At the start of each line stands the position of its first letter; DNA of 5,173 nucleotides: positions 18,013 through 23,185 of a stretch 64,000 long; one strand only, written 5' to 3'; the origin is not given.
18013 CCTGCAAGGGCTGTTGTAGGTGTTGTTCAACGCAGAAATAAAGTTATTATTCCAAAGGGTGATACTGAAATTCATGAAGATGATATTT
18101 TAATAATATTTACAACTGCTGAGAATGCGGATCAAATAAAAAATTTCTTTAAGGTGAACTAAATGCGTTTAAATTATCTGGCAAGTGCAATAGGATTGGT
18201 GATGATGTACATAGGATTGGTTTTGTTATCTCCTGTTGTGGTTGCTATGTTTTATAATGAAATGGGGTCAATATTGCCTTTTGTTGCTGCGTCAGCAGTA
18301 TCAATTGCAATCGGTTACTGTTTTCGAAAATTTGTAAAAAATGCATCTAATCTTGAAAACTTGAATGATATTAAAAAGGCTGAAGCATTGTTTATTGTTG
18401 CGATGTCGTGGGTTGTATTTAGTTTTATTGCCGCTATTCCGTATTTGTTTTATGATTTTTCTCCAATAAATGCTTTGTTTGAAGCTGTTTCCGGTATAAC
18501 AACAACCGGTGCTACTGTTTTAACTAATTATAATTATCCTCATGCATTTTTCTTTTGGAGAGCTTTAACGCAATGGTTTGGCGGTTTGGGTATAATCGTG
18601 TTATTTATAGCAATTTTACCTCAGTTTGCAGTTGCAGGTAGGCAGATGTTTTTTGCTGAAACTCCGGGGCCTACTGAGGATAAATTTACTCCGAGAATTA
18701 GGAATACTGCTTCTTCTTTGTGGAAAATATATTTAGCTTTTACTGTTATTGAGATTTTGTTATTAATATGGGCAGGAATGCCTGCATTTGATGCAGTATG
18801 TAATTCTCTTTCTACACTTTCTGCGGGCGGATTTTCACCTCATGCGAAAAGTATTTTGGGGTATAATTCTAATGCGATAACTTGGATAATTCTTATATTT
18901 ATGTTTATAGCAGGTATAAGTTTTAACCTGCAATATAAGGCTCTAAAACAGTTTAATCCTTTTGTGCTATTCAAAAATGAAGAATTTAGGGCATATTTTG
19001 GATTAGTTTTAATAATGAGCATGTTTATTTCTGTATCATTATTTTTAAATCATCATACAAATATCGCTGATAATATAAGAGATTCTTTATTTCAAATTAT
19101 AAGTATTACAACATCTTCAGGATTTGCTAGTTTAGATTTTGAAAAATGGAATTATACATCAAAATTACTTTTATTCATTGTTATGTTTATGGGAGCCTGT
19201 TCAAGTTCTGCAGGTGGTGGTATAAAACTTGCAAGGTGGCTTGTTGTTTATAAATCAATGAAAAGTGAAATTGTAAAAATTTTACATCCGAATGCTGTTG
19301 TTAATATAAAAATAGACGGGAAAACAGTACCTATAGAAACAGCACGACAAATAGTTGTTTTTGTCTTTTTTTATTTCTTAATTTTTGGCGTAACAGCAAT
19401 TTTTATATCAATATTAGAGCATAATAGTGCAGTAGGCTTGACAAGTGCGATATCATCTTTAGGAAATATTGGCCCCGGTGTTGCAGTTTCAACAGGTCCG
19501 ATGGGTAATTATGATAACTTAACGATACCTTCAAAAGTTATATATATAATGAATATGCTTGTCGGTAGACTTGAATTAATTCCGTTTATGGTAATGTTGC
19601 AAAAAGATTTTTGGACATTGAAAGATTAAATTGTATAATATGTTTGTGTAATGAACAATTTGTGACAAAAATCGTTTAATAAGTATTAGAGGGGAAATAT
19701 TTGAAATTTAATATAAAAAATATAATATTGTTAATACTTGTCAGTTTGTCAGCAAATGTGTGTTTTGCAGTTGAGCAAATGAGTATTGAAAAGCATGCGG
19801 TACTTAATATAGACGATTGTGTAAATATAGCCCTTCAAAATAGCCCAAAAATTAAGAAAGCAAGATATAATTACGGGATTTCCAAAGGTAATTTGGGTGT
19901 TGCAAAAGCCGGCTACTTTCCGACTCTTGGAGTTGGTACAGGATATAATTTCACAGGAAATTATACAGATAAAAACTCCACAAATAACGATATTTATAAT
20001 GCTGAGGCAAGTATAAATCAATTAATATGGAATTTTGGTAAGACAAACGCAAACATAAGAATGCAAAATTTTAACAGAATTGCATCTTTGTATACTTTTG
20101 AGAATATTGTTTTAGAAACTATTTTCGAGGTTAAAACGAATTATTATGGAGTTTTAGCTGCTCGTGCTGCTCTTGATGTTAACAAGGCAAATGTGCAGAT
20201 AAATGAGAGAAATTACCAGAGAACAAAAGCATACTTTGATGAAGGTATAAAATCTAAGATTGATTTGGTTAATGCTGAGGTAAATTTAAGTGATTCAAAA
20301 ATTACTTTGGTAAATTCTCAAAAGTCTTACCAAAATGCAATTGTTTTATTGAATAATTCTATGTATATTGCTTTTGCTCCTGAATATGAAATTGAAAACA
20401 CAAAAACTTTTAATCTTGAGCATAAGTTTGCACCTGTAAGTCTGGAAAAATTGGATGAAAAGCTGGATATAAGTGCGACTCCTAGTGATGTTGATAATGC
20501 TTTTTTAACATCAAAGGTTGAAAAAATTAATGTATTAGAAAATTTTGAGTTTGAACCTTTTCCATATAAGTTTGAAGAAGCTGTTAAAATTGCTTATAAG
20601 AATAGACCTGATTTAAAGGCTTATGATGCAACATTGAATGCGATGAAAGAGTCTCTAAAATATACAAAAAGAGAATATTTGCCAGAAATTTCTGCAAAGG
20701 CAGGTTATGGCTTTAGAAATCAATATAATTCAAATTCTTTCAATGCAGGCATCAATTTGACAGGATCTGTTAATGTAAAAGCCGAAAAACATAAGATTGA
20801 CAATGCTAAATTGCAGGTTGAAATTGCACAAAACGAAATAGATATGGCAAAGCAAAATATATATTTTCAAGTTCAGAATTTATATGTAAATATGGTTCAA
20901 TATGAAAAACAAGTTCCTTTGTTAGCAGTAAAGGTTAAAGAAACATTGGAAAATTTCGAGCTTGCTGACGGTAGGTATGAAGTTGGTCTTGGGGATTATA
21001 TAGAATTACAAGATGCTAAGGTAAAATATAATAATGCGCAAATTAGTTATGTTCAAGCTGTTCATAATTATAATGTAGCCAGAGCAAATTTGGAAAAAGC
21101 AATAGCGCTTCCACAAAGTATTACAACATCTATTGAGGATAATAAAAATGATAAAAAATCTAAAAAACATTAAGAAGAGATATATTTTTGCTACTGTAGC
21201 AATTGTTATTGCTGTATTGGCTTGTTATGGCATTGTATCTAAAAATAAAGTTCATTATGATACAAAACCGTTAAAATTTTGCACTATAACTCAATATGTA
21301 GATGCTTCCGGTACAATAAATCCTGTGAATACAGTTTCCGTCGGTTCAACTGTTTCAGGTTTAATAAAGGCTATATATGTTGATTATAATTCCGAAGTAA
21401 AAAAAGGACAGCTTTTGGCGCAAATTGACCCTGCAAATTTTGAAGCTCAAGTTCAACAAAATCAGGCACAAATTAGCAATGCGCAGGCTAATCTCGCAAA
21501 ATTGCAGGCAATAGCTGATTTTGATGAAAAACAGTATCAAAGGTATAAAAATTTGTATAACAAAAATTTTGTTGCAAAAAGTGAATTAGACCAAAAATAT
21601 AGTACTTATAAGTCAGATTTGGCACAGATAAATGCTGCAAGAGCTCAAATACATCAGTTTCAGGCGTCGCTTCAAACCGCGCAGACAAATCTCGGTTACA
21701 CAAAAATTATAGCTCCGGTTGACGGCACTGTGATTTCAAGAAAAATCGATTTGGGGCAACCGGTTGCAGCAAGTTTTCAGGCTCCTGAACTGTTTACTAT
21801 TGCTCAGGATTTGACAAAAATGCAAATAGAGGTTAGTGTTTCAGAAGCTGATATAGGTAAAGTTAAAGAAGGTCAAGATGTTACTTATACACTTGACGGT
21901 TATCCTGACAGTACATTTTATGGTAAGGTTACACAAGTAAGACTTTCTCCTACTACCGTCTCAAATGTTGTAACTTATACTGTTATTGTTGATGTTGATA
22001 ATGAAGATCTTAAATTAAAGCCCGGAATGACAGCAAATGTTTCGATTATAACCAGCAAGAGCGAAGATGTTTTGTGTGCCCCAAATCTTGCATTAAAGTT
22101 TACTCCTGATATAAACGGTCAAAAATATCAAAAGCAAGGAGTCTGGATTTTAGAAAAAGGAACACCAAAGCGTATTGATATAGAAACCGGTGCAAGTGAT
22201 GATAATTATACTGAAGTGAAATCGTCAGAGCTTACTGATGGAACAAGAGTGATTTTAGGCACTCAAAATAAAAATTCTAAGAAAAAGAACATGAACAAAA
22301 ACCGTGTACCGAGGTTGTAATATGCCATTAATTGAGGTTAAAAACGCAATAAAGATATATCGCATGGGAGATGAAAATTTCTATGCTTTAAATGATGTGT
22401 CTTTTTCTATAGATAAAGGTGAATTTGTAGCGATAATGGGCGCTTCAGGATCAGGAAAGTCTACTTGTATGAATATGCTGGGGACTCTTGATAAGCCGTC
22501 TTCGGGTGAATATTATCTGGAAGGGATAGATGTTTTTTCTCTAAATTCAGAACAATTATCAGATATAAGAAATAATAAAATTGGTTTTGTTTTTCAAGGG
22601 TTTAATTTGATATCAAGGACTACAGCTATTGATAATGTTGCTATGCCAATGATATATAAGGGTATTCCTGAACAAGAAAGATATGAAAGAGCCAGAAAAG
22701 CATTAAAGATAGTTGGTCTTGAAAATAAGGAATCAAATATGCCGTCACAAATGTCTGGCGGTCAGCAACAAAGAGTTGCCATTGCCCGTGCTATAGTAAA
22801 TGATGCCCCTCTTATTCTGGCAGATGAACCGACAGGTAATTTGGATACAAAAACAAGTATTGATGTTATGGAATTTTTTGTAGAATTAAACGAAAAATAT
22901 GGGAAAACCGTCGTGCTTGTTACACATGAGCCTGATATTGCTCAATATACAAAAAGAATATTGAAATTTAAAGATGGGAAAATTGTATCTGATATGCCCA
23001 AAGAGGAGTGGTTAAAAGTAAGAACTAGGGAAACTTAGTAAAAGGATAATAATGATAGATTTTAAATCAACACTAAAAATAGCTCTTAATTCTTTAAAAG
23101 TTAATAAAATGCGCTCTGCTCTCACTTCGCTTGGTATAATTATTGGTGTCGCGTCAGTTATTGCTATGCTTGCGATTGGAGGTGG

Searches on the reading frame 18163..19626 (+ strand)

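Call 23: search_protein_families(library=pfam, proteins=[window:18163-19626:+], max_evalue=0.001)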
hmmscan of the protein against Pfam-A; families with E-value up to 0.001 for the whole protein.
window:18163-19626:+ (488 aa): 1 family
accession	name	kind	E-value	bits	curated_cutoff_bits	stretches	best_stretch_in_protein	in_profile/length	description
PF02386.22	TrkH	-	3.6e-54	184.5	27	1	49-479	6-490/502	Cation transport protein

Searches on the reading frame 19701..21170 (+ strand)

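Call 23: search_protein_families(library=pfam, proteins=[window:19701-21170:+], max_evalue=0.001)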
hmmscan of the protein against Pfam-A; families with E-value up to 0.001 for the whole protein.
window:19701-21170:+ (490 aa): 1 family
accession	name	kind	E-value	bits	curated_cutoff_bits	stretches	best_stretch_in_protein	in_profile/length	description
PF02321.23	OEP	-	1.9e-70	236.9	22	2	38-219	2-184/187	Outer membrane efflux protein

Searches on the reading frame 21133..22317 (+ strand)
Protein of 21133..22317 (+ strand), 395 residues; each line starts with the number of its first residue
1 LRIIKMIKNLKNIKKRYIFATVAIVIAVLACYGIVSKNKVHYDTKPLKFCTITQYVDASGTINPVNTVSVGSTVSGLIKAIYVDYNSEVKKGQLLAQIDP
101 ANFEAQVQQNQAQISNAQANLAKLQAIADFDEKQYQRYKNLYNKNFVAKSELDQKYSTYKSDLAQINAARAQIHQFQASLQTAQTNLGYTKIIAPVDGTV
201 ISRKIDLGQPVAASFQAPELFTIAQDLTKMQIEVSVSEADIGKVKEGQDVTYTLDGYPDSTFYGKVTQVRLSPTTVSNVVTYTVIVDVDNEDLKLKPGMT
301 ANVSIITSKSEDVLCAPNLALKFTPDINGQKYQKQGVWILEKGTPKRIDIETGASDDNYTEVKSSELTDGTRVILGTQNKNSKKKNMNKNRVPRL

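Call 23: search_protein_families(library=pfam, proteins=[window:21133-22317:+], max_evalue=0.001)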
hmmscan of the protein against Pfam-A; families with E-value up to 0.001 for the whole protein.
window:21133-22317:+ (395 aa): 5 families
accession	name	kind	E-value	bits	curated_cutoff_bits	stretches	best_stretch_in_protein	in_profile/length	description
PF16576.10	HlyD_D23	-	1.2e-25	90.5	30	1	55-301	5-214/214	Barrel-sandwich domain of CusB or HlyD membrane-fusion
PF13437.12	HlyD_3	-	6.1e-19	69.2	22.2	1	192-298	2-106/106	HlyD family secretion protein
PF13533.13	Biotin_lipoyl_2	-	2.6e-06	27.6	29.8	1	70-99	3-32/32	Biotin-lipoyl like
PF05615.18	THOC7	-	0.00042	21.1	28.7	1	97-178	37-118/136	Tho complex subunit 7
PF12001.13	DUF3496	-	0.00064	20.5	23.3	0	109-175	3-70/109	Domain of unknown function (DUF3496)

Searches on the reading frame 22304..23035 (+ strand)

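Call 23: search_protein_families(library=pfam, proteins=[window:22304-23035:+], max_evalue=0.001)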
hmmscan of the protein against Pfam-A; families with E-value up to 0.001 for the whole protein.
window:22304-23035:+ (244 aa): 4 families
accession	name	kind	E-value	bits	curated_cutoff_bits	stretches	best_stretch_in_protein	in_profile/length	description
PF00005.33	ABC_tran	-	2.4e-33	116.1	25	1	29-177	1-136/137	ABC transporter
PF02463.25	SMC_N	-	3e-05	24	40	0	25-219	9-208/220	RecF/RecN/SMC N terminal domain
PF13304.12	AAA_21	-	0.00033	21.3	27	0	147-210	235-300/304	AAA domain, putative AbiEii toxin, Type IV TA system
PF13555.12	AAA_29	-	0.00063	19.9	27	0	25-56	8-39/61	P-loop containing region of AAA domain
